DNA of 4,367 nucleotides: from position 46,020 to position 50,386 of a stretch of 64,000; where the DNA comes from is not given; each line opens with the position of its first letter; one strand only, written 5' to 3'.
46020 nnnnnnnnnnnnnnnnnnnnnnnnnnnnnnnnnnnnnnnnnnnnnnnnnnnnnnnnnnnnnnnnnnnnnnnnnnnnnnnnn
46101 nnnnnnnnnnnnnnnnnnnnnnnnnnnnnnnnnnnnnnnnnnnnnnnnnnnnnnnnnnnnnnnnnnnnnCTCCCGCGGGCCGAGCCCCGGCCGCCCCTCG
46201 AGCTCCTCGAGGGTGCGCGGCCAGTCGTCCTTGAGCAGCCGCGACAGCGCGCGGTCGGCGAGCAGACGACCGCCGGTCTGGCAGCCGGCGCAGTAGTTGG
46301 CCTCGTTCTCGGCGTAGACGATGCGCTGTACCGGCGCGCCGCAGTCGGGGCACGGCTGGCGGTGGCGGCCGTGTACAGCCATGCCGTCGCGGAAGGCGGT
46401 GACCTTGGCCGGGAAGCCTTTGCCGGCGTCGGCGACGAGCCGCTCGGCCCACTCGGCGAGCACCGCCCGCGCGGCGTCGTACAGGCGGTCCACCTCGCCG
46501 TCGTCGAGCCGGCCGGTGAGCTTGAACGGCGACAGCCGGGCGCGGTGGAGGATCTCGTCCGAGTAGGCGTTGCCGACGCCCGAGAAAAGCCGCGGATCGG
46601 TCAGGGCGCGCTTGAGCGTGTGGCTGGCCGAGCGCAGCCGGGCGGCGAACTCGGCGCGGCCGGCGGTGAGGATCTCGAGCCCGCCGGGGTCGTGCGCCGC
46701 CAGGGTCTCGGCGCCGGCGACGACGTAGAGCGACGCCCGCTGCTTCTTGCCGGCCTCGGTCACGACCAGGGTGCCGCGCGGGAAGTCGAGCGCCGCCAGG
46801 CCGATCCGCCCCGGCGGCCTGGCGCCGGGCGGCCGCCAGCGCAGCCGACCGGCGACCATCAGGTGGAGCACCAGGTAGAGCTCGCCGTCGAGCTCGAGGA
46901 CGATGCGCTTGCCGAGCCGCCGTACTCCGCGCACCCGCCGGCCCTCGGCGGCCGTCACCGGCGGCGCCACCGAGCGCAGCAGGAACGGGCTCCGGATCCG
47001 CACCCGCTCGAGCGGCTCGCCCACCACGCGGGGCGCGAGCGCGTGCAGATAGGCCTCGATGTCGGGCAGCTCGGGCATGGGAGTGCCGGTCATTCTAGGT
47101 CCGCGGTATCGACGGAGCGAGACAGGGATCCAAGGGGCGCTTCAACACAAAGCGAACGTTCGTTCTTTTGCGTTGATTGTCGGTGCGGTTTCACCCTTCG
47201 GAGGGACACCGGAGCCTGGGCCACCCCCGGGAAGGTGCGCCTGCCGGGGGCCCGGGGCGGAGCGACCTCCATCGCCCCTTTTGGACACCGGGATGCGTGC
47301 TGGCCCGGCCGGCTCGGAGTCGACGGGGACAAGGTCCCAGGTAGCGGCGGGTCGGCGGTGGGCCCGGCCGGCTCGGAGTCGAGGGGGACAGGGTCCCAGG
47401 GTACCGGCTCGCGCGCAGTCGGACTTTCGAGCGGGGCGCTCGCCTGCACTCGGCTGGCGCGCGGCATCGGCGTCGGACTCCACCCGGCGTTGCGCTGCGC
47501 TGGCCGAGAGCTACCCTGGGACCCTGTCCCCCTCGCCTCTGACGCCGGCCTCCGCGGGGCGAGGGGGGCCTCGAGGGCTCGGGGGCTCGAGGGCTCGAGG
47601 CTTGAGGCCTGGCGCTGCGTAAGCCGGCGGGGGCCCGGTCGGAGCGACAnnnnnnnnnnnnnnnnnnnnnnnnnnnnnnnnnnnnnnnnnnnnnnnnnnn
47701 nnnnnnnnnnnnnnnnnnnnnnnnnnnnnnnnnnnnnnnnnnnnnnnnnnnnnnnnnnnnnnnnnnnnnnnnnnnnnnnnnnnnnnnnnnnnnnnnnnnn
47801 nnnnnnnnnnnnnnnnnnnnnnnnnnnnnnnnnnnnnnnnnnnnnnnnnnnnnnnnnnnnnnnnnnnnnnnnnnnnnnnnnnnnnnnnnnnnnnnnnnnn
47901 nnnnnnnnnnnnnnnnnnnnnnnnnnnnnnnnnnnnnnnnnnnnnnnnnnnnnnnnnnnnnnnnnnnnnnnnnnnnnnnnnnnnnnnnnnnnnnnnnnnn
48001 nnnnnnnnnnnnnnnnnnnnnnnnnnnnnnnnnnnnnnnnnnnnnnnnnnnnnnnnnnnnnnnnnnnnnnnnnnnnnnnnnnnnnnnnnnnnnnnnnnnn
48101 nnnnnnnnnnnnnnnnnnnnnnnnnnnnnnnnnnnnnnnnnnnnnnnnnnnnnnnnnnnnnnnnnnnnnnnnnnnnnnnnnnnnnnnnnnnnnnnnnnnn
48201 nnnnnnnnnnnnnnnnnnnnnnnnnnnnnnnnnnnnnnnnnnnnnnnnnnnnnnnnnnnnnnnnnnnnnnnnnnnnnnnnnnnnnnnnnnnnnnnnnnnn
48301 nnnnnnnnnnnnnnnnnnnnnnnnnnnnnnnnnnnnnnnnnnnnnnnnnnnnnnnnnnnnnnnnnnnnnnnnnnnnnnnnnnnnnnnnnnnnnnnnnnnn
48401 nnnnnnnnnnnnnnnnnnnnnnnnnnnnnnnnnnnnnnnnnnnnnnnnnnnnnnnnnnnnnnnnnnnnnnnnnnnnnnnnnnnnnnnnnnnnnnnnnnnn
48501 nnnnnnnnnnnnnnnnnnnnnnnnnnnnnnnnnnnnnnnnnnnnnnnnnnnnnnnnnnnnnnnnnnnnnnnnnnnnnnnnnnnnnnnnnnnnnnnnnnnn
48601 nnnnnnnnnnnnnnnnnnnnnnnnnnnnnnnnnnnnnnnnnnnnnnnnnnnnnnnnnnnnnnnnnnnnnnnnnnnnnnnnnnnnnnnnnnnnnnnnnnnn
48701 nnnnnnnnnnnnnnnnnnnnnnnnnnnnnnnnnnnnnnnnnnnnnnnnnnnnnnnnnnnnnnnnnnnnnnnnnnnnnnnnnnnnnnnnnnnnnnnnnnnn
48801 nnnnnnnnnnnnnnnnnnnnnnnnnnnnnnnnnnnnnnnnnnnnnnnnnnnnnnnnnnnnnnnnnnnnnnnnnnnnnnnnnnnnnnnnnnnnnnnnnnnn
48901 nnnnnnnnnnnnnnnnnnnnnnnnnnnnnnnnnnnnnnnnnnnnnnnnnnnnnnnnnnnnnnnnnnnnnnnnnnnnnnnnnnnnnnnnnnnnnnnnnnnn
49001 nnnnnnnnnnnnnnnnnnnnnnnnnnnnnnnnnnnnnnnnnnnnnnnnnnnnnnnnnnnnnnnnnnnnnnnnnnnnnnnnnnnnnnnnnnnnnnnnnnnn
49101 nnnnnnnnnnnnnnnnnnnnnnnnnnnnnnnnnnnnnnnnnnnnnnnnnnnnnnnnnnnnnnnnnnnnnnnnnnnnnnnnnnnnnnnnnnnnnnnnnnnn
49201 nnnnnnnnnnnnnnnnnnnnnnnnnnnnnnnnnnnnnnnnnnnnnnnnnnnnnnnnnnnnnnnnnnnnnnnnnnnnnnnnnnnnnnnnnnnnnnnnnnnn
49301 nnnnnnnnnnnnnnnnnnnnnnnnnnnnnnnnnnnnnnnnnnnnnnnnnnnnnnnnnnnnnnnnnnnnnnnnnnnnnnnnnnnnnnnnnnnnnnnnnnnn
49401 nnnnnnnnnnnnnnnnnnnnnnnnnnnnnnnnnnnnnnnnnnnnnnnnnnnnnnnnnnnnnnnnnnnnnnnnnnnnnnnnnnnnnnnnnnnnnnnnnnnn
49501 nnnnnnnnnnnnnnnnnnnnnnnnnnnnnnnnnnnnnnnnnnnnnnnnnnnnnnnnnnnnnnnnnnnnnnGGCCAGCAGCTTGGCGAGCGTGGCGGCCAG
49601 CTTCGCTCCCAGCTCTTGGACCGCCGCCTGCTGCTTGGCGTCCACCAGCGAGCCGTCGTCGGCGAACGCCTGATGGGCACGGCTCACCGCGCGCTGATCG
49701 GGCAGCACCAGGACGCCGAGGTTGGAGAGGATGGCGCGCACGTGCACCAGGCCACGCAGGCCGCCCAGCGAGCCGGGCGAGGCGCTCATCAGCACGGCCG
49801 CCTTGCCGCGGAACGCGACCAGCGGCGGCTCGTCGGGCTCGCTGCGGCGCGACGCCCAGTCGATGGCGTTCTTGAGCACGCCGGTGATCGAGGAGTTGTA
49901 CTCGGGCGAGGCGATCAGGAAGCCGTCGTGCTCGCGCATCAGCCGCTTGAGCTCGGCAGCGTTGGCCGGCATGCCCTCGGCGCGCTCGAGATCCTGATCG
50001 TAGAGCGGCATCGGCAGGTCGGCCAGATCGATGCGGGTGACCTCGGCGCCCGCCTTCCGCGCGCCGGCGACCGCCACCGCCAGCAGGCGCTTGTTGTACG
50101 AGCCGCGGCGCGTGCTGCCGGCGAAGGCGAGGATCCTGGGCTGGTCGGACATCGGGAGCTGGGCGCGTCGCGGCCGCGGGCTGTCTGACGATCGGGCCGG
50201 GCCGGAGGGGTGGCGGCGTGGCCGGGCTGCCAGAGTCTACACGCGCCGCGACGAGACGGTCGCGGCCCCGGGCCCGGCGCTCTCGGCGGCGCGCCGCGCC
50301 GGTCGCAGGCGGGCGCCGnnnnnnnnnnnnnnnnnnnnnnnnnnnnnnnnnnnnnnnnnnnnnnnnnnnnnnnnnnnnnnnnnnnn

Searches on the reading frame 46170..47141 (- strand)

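Call 53: search_protein_families(library=pfam, proteins=[window:46170-47141:-], max_evalue=0.001)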
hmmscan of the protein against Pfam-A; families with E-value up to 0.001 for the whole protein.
window:46170-47141:- (324 aa): 3 families
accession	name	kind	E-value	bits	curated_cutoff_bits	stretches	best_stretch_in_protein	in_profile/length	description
PF01149.29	Fapy_DNA_glyco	-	2.1e-17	64.3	25.5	1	22-109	1-91/117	Formamidopyrimidine-DNA glycosylase N-terminal domain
PF06831.19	H2TH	-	3.9e-13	49.6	34.7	1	163-230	13-80/93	Formamidopyrimidine-DNA glycosylase H2TH domain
PF05833.16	NFACT_N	-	0.00095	18.5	31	0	153-232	166-244/456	NFACT N-terminal and middle domains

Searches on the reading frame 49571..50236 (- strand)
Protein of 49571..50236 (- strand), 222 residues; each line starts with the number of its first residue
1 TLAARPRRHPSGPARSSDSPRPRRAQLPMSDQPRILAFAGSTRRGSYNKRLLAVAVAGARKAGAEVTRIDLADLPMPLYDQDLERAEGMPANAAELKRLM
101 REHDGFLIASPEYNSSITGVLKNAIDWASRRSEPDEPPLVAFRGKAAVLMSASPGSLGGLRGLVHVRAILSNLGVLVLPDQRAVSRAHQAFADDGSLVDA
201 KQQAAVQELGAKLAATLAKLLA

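Call 64: search_protein_families(library=pfam, proteins=[window:49571-50236:-], max_evalue=0.00001)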
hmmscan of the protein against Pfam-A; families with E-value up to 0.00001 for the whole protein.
window:49571-50236:- (222 aa): 2 families
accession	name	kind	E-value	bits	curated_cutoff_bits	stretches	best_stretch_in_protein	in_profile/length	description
PF03358.20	FMN_red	-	1.3e-44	151.9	24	1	33-189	1-152/152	NADPH-dependent FMN reductase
PF02525.22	Flavodoxin_2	-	1e-11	45.3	27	1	34-156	2-137/198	Flavodoxin-like fold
